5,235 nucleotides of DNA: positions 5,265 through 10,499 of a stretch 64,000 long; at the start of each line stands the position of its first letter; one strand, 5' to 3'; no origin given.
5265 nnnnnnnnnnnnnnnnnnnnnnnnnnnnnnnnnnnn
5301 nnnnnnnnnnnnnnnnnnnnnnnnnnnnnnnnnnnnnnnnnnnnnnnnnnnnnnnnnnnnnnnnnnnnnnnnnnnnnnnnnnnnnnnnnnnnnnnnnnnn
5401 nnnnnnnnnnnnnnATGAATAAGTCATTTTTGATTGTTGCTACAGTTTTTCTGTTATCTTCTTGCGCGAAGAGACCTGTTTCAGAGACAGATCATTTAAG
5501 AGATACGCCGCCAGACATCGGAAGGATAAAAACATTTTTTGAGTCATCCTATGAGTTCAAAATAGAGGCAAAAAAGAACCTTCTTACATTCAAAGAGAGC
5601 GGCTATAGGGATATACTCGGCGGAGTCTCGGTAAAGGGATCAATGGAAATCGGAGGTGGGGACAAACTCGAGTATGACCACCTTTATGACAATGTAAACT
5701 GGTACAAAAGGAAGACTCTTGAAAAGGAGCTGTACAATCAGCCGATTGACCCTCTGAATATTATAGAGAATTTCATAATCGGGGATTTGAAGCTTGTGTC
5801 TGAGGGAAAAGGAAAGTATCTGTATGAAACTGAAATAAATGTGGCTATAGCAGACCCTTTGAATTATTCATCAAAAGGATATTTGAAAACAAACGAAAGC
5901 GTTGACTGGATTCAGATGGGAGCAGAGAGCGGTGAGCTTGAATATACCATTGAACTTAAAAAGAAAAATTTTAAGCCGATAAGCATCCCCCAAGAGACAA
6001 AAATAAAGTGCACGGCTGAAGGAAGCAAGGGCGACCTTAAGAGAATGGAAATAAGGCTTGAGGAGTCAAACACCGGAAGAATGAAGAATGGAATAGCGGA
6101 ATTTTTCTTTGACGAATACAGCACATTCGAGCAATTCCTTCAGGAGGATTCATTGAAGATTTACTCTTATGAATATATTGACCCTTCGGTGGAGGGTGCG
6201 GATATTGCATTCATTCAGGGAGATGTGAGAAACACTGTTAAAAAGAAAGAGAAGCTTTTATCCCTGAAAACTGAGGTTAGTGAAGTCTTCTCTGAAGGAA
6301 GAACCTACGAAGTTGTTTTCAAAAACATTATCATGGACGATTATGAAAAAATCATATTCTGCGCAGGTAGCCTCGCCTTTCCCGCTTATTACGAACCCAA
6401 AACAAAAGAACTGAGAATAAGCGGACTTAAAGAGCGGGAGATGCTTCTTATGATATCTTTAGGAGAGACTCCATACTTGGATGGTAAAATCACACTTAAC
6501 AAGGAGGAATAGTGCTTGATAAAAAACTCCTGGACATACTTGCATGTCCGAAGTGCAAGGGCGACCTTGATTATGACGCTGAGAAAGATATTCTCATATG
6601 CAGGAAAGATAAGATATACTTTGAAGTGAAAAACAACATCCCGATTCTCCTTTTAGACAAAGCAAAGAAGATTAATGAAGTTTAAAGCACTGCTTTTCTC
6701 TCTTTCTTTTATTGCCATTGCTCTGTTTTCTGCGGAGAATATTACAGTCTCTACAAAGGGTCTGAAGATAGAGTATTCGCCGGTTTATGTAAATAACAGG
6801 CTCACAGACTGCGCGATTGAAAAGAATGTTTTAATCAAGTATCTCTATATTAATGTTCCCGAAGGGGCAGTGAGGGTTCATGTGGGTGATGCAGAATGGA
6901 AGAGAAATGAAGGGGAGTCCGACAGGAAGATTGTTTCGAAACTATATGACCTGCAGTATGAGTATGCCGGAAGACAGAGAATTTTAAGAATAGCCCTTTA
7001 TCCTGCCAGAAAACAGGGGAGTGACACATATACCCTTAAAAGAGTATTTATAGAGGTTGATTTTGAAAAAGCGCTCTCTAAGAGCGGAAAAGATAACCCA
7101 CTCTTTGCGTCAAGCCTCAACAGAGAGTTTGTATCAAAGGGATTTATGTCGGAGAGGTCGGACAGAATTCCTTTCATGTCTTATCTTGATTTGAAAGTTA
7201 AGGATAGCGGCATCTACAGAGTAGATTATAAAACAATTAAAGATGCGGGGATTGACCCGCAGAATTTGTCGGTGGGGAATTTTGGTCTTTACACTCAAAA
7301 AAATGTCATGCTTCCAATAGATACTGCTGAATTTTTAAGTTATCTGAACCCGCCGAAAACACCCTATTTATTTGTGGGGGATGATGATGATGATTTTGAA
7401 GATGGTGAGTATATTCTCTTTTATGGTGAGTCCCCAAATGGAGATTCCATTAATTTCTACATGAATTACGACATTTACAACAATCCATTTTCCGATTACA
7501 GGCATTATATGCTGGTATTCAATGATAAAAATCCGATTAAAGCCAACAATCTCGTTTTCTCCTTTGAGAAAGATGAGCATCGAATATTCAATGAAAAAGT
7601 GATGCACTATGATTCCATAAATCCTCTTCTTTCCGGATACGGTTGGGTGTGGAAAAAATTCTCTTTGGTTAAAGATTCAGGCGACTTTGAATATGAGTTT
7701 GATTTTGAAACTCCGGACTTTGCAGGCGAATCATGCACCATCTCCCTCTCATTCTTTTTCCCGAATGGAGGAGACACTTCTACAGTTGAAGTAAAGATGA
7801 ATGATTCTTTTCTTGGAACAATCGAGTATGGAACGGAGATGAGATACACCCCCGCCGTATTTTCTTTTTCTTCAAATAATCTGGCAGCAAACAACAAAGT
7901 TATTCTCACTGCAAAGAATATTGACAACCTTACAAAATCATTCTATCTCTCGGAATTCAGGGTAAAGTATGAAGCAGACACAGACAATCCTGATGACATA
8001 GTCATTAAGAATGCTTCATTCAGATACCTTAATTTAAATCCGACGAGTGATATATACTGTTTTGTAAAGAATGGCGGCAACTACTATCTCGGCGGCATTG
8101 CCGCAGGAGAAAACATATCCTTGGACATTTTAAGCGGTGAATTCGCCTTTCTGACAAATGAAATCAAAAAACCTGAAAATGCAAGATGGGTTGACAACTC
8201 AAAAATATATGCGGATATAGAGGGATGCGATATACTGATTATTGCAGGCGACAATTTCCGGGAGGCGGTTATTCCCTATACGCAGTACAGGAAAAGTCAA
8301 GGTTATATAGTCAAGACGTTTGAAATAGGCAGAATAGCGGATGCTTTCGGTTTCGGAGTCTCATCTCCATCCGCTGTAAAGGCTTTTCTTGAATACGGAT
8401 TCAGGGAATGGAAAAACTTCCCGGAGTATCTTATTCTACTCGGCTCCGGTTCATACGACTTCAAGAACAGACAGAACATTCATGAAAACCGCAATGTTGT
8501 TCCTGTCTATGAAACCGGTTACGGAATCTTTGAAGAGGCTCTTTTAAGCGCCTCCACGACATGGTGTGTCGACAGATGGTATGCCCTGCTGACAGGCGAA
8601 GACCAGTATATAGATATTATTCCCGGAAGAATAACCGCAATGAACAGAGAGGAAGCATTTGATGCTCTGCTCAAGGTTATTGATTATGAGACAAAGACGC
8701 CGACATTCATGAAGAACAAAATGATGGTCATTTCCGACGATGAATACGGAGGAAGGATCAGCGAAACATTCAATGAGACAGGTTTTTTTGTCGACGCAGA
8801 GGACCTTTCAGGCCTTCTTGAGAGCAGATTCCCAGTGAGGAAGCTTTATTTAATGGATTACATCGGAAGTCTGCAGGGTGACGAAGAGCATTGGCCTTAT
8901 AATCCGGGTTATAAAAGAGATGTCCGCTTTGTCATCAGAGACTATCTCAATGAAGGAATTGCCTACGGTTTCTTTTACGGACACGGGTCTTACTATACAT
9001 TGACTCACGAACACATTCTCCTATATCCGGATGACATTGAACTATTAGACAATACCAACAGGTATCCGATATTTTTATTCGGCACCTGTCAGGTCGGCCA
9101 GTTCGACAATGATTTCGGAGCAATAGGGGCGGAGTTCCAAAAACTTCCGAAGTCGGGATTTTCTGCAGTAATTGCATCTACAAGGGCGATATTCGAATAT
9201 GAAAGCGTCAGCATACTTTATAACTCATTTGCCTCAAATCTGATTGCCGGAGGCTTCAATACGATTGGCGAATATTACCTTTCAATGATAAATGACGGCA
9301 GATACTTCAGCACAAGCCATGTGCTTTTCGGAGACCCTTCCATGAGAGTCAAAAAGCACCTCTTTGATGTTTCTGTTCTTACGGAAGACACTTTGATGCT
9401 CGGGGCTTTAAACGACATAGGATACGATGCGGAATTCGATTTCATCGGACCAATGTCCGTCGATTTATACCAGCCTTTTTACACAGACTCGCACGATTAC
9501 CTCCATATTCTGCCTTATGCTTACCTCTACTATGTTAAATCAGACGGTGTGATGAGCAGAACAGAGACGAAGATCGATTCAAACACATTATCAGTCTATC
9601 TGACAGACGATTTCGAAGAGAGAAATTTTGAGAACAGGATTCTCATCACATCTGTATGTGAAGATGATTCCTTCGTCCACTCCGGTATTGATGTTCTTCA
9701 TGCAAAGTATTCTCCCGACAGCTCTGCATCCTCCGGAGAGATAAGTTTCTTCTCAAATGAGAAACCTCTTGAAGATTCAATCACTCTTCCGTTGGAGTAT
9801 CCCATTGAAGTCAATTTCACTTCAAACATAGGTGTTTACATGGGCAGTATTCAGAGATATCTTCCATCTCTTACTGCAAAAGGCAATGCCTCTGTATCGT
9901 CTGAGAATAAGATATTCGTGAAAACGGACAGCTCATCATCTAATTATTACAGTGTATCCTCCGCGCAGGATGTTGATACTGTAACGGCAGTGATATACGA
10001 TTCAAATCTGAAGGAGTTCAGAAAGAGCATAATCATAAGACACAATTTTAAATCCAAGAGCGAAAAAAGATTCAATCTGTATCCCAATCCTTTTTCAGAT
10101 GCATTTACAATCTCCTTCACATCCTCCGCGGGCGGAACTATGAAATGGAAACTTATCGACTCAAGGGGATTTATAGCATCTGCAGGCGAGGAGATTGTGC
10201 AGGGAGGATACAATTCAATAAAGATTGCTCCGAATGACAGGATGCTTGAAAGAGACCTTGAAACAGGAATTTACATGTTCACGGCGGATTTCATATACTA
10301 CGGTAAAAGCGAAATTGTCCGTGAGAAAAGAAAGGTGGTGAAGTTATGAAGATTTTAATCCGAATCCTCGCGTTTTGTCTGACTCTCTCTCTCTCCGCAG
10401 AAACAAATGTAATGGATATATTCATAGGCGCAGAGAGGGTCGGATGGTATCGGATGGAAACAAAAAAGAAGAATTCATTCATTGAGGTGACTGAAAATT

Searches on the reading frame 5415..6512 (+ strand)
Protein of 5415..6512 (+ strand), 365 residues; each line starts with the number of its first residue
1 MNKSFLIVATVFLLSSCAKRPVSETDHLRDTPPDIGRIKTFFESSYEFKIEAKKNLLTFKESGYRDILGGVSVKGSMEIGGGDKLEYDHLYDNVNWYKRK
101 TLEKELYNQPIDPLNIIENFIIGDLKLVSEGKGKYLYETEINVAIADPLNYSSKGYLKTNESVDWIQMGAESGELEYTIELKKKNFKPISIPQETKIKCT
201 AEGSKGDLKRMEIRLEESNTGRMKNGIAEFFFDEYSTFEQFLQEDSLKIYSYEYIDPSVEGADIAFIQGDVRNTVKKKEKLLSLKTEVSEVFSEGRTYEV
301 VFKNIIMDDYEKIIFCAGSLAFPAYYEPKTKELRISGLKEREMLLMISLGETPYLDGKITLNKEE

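Call 10: search_protein_families(library=pfam, proteins=[window:5415-6512:+])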
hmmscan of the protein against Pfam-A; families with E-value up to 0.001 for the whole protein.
window:5415-6512:+ (365 aa): 0 families

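Call 68: find_homologous_proteins(query=window:5415-6512:+, max_evalue=1e-40)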
Query window:5415-6512:+ (365 aa): 5 proteins with E <= 1e-40 among 2731 candidates.
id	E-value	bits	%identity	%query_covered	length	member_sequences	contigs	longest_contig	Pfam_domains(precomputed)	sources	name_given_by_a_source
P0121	2.0e-237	805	100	100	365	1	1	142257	-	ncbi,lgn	ncbi:MAG: hypothetical protein AB7T10_00035 [bacterium]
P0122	2.9e-126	440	57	100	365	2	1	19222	-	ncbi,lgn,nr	ncbi:MAG: hypothetical protein PHW02_04720 [bacterium]|nr:hypothetical protein [bacterium]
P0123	5.5e-118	412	53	99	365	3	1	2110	-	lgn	-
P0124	1.2e-92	329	48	90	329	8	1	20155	-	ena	-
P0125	3.0e-85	305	42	96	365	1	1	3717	-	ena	-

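Call 69: find_encoding_contigs(protein=P0122, flank=6000, max_places=3)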
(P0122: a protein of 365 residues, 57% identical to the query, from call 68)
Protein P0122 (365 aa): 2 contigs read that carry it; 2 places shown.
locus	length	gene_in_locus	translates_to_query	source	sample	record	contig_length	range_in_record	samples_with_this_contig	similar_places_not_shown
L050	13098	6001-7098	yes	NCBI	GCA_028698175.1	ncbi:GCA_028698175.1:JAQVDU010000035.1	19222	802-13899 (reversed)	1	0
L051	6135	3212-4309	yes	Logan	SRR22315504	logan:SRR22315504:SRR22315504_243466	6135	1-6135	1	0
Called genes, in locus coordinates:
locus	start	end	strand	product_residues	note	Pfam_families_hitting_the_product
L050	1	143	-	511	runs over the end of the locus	-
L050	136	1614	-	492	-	PF03853:YjeF_N, PF01256:Carb_kinase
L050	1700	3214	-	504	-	PF13428:TPR_14 (faint), PF00515:TPR_1 (faint), PF07719:TPR_2 (faint), PF13176:TPR_7 (faint), PF13181:TPR_8 (faint), PF13424:TPR_12, PF13374:TPR_10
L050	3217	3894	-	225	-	-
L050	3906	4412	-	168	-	-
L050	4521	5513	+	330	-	PF13176:TPR_7 (faint), PF00515:TPR_1 (faint), PF07719:TPR_2 (faint), PF13181:TPR_8 (faint), PF13374:TPR_10 (faint), PF13428:TPR_14 (faint), PF24885:TPR_NPHP3 (weak), PF13424:TPR_12, +2 more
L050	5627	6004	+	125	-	PF00383:dCMP_cyt_deam_1, PF08211:dCMP_cyt_deam_2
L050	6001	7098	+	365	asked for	-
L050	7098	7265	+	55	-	PF03966:Trm112p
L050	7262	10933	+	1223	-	PF01364:Peptidase_C25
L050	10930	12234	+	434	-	PF19630:DUF6134 (faint), PF01841:Transglut_core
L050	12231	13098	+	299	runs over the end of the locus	-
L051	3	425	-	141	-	?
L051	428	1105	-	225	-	-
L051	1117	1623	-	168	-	-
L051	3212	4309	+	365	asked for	-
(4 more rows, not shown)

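Call 70: find_encoding_contigs(protein=P0124, flank=6000, max_places=3)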
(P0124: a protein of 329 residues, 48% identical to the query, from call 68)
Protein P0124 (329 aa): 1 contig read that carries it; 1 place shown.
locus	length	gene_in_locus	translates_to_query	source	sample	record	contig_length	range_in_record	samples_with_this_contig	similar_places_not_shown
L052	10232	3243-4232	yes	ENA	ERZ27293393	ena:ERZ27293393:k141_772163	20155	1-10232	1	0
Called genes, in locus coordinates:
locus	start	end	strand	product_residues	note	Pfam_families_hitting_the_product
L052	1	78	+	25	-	?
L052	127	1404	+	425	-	-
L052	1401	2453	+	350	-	PF00534:Glycos_transf_1, PF13692:Glyco_trans_1_4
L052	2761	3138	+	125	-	PF00383:dCMP_cyt_deam_1, PF08211:dCMP_cyt_deam_2 (weak)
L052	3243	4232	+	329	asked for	-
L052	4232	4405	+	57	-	PF03966:Trm112p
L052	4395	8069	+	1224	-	PF01364:Peptidase_C25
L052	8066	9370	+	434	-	PF01841:Transglut_core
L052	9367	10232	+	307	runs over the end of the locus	-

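Call 75: find_encoding_contigs(protein=P0121, flank=10000, max_places=6)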
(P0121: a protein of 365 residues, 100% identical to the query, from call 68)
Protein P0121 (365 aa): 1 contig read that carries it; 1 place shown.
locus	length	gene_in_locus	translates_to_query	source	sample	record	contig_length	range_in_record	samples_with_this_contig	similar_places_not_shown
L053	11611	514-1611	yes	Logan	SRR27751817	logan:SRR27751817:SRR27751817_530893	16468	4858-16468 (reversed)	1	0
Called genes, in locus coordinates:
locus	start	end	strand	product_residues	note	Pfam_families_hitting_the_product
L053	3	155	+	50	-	?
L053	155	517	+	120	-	PF00383:dCMP_cyt_deam_1, PF08211:dCMP_cyt_deam_2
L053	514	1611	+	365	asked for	-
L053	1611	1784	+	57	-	PF03966:Trm112p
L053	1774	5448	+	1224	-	PF01364:Peptidase_C25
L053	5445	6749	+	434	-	PF19630:DUF6134 (faint), PF01841:Transglut_core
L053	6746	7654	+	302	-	-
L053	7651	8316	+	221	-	PF01791:DeoC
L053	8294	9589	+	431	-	PF02885:Glycos_trans_3N, PF00591:Glycos_transf_3, PF07831:PYNP_C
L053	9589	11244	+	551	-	PF05580:Peptidase_S55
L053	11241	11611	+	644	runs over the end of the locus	-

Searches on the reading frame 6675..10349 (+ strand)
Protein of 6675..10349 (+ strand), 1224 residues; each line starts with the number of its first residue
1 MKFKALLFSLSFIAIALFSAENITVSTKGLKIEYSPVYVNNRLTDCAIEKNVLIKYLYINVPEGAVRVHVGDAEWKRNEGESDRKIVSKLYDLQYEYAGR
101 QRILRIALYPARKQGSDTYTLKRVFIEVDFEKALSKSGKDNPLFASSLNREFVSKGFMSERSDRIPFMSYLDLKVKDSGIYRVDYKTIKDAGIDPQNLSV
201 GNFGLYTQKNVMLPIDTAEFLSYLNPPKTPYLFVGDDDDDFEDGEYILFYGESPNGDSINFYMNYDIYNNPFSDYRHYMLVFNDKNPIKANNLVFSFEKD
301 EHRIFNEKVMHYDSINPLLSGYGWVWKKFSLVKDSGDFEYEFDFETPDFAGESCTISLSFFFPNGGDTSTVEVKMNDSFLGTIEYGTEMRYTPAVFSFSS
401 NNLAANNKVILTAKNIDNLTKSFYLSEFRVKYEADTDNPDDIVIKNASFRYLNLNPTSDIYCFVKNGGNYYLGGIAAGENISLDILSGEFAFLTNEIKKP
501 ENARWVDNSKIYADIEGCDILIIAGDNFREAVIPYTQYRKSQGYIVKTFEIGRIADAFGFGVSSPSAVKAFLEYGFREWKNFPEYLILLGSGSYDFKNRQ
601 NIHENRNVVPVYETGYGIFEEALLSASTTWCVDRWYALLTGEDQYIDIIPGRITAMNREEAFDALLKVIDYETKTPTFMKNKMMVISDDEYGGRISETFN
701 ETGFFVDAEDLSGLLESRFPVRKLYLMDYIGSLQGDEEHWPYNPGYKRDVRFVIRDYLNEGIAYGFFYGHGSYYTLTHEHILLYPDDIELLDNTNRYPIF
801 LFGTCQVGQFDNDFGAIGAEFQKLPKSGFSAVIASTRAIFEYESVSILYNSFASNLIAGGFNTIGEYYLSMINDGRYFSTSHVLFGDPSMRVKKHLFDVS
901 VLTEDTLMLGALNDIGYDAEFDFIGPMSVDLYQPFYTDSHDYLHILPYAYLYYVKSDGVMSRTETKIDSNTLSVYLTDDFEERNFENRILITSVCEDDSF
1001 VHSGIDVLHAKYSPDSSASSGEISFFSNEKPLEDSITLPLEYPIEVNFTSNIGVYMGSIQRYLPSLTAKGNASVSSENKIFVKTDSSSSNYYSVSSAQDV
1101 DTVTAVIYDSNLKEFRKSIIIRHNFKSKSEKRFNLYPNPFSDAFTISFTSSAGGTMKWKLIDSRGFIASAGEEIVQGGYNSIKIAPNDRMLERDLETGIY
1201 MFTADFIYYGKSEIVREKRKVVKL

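Call 10: search_protein_families(library=pfam, proteins=[window:6675-10349:+])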
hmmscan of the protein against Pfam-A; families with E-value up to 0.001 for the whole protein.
window:6675-10349:+ (1224 aa): 1 family
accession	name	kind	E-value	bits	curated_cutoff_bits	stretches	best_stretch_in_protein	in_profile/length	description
PF01364.23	Peptidase_C25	-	2e-57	195.6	23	1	521-892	2-374/374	Peptidase family C25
